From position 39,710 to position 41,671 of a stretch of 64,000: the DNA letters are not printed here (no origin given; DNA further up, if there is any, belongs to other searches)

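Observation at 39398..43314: Unassigned three-gene cassette (small nuclease-like + PLD/MIT_C-like 553 aa + coupled 598-aa partner) in island cargo: candidate new defence/conflict system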

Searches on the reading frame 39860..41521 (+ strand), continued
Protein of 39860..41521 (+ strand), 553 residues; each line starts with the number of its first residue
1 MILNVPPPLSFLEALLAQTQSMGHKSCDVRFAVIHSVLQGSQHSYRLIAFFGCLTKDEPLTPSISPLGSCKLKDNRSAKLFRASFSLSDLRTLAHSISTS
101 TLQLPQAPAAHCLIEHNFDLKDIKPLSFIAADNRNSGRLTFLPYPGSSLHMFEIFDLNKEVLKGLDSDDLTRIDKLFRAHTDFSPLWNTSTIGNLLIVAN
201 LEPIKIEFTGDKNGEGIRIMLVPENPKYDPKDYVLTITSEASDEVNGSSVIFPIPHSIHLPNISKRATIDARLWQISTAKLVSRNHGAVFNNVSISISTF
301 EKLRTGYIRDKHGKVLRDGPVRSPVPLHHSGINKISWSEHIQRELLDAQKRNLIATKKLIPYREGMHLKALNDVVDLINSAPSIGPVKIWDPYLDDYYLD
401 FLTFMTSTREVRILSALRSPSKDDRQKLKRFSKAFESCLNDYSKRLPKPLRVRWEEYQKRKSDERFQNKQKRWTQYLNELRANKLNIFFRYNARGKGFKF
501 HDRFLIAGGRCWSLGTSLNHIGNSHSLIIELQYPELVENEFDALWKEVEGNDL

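Call 77: predict_structure(protein=window:39860-41521:+)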
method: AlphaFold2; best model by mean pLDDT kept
length: 553 residues; sequences in the alignment: 1
mean_pLDDT: 32.1   pTM: 0.20
mean pLDDT of the five models: 32.1, 29.3, 27.7, 27.6, 26.9
residues with pLDDT >= 90: 0; 70-90: 0; 50-70: 2; < 50: 551
segments of 3 or more residues with pLDDT < 50: 1-454, 456-458, 460-553
pLDDT, mean of each block of 10 residues (from residue 1): 25 40 36 32 33 35 26 26 30 28 28 31 27 28 28 29 31 32 27 28 34 33 38 31 26 28 29 27 27 26 31 35 28 30 37 31 32 37 32 34 36 31 43 42 39 46 44 41 34 27 33 32 29 32 33 31
secondary structure, 60 per line:
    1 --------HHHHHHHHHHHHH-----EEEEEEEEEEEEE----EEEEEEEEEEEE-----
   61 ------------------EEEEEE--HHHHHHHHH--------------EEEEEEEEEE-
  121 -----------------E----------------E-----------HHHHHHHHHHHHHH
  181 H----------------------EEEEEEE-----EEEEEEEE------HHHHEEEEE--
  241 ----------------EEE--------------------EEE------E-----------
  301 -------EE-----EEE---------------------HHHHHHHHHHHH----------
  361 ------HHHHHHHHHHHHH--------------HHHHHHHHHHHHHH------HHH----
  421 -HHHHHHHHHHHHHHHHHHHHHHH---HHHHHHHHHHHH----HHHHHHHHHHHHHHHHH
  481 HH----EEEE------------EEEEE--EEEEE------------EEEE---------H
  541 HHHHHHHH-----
elements in order: H9-21 E27-39 E44-55 E79-84 H87-95 E110-119 H167-181 E204-210 E216-223 H230-233 E234-238 E257-259 E280-282 E315-317 H339-350 H367-379 H394-407 H422-444 H448-459 H464-482 E487-490 E503-507 E510-514 E527-530 H540-548

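Call 78: search_protein_families(library=pfam, alignment_id=A6, max_evalue=1)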
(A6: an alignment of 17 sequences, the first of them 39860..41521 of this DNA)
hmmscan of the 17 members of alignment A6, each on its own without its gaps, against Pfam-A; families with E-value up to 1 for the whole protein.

A. member 1, window:39860-41521:+ (553 aa): 0 families

B. families by the number of members that match (of 17 scanned): 5 families
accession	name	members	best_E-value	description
PF13091.12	PLDc_2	3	1e-09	PLD-like domain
PF16703.10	DUF5064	1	0.052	Domain of unknown function (DUF5064)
PF09664.16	DUF2399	1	0.086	Protein of unknown function C-terminus (DUF2399)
PF12893.14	Lumazine_bd_2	1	0.1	Putative lumazine-binding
PF13248.11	Zn_ribbon_3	1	0.11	zinc-ribbon domain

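Call 79: search_solved_structures(query=A6, max_evalue=10, show_alignments=3)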
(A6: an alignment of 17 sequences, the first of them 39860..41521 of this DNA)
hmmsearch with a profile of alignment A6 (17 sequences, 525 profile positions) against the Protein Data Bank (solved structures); distinct sequences matched with E-value up to 10: 4.
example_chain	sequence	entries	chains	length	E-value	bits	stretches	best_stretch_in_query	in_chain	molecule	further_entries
3hib_A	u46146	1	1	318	0.38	12.6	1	144-281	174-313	Pre-mRNA-splicing helicase BRR2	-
3im1_A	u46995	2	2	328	0.4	12.5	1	144-281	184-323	Pre-mRNA-splicing helicase BRR2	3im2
2lm1_A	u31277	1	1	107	0.94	11.3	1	34-83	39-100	Lysine-specific demethylase lid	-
8g48_A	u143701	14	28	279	1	11.1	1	76-172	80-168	Fluorophosphonate-binding serine hydrolase E | Fluorophosphonate-binding serine hydrolases E | FphE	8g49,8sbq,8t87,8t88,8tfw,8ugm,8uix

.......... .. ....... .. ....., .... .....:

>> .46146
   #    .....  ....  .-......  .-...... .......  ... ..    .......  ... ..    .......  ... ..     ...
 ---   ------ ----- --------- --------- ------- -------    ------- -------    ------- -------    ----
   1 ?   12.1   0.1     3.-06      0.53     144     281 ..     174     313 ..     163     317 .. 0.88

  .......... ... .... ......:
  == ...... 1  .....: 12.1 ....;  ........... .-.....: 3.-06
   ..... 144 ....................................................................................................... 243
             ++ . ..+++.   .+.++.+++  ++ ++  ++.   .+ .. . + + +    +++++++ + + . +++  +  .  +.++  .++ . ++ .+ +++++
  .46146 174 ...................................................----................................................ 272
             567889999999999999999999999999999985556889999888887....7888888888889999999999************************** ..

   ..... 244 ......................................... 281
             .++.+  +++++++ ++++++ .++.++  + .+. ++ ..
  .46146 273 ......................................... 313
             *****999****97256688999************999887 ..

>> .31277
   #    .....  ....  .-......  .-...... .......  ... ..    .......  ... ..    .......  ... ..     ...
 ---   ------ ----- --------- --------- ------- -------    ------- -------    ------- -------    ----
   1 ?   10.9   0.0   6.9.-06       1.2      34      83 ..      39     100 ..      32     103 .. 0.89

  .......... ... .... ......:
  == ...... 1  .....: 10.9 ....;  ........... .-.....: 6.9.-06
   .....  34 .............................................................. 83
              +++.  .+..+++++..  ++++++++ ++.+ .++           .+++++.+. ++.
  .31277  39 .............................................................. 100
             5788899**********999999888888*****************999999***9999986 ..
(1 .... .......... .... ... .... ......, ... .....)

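Call 80: search_protein_families(library=pfam, proteins=[L015:4914-6455:+, L016:4791-6401:+, L017:4770-6419:+, L005:4555-6327:+, L018:4992-6578:+, L019:4962-6578:+, L006:4675-6222:+], max_evalue=0.1)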
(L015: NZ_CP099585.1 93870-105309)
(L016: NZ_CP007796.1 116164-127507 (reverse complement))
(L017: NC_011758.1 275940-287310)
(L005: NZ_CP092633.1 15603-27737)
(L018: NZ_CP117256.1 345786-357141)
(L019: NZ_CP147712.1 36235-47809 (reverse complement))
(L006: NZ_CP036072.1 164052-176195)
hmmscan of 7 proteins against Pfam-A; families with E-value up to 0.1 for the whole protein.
L015:4914-6455:+ (513 aa): 1 family
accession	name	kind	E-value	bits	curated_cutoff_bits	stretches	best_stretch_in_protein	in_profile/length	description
PF13091.12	PLDc_2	-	5.7e-08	33.1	27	1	361-461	2-96/132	PLD-like domain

L016:4791-6401:+ (536 aa): 1 family
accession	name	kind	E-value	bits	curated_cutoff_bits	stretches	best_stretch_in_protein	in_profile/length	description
PF13091.12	PLDc_2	-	3.7e-07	30.5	27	1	374-475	2-96/132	PLD-like domain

L017:4770-6419:+ (549 aa): 0 families

L005:4555-6327:+ (590 aa): 1 family
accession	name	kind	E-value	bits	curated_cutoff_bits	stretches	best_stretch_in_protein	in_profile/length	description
PF13091.12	PLDc_2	-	1e-09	38.7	27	1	394-507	2-98/132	PLD-like domain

L018:4992-6578:+ (528 aa): 0 families

L019:4962-6578:+ (538 aa): 0 families

L006:4675-6222:+ (515 aa): 0 families

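Call 86: find_related_loci(query=A4, collection=metagenome_contigs, flank=6000)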
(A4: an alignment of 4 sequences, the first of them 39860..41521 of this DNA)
Query A4 (553 aa) in metagenome_contigs; peptide patterns used: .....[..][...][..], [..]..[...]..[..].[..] (x = any residue, [..] = any of these).
107 stretches matched a pattern, but none encodes a relative of the query by tblastn (E <= 1e-3).

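Call 96: search_protein_families(library=padloc, proteins=[L003:3867-5501:+, L003:5516-6979:+], max_evalue=0.01)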
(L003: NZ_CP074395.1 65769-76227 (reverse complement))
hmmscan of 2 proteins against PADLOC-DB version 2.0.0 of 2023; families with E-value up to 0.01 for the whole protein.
L003:3867-5501:+ (544 aa): 0 families

L003:5516-6979:+ (487 aa): 0 families
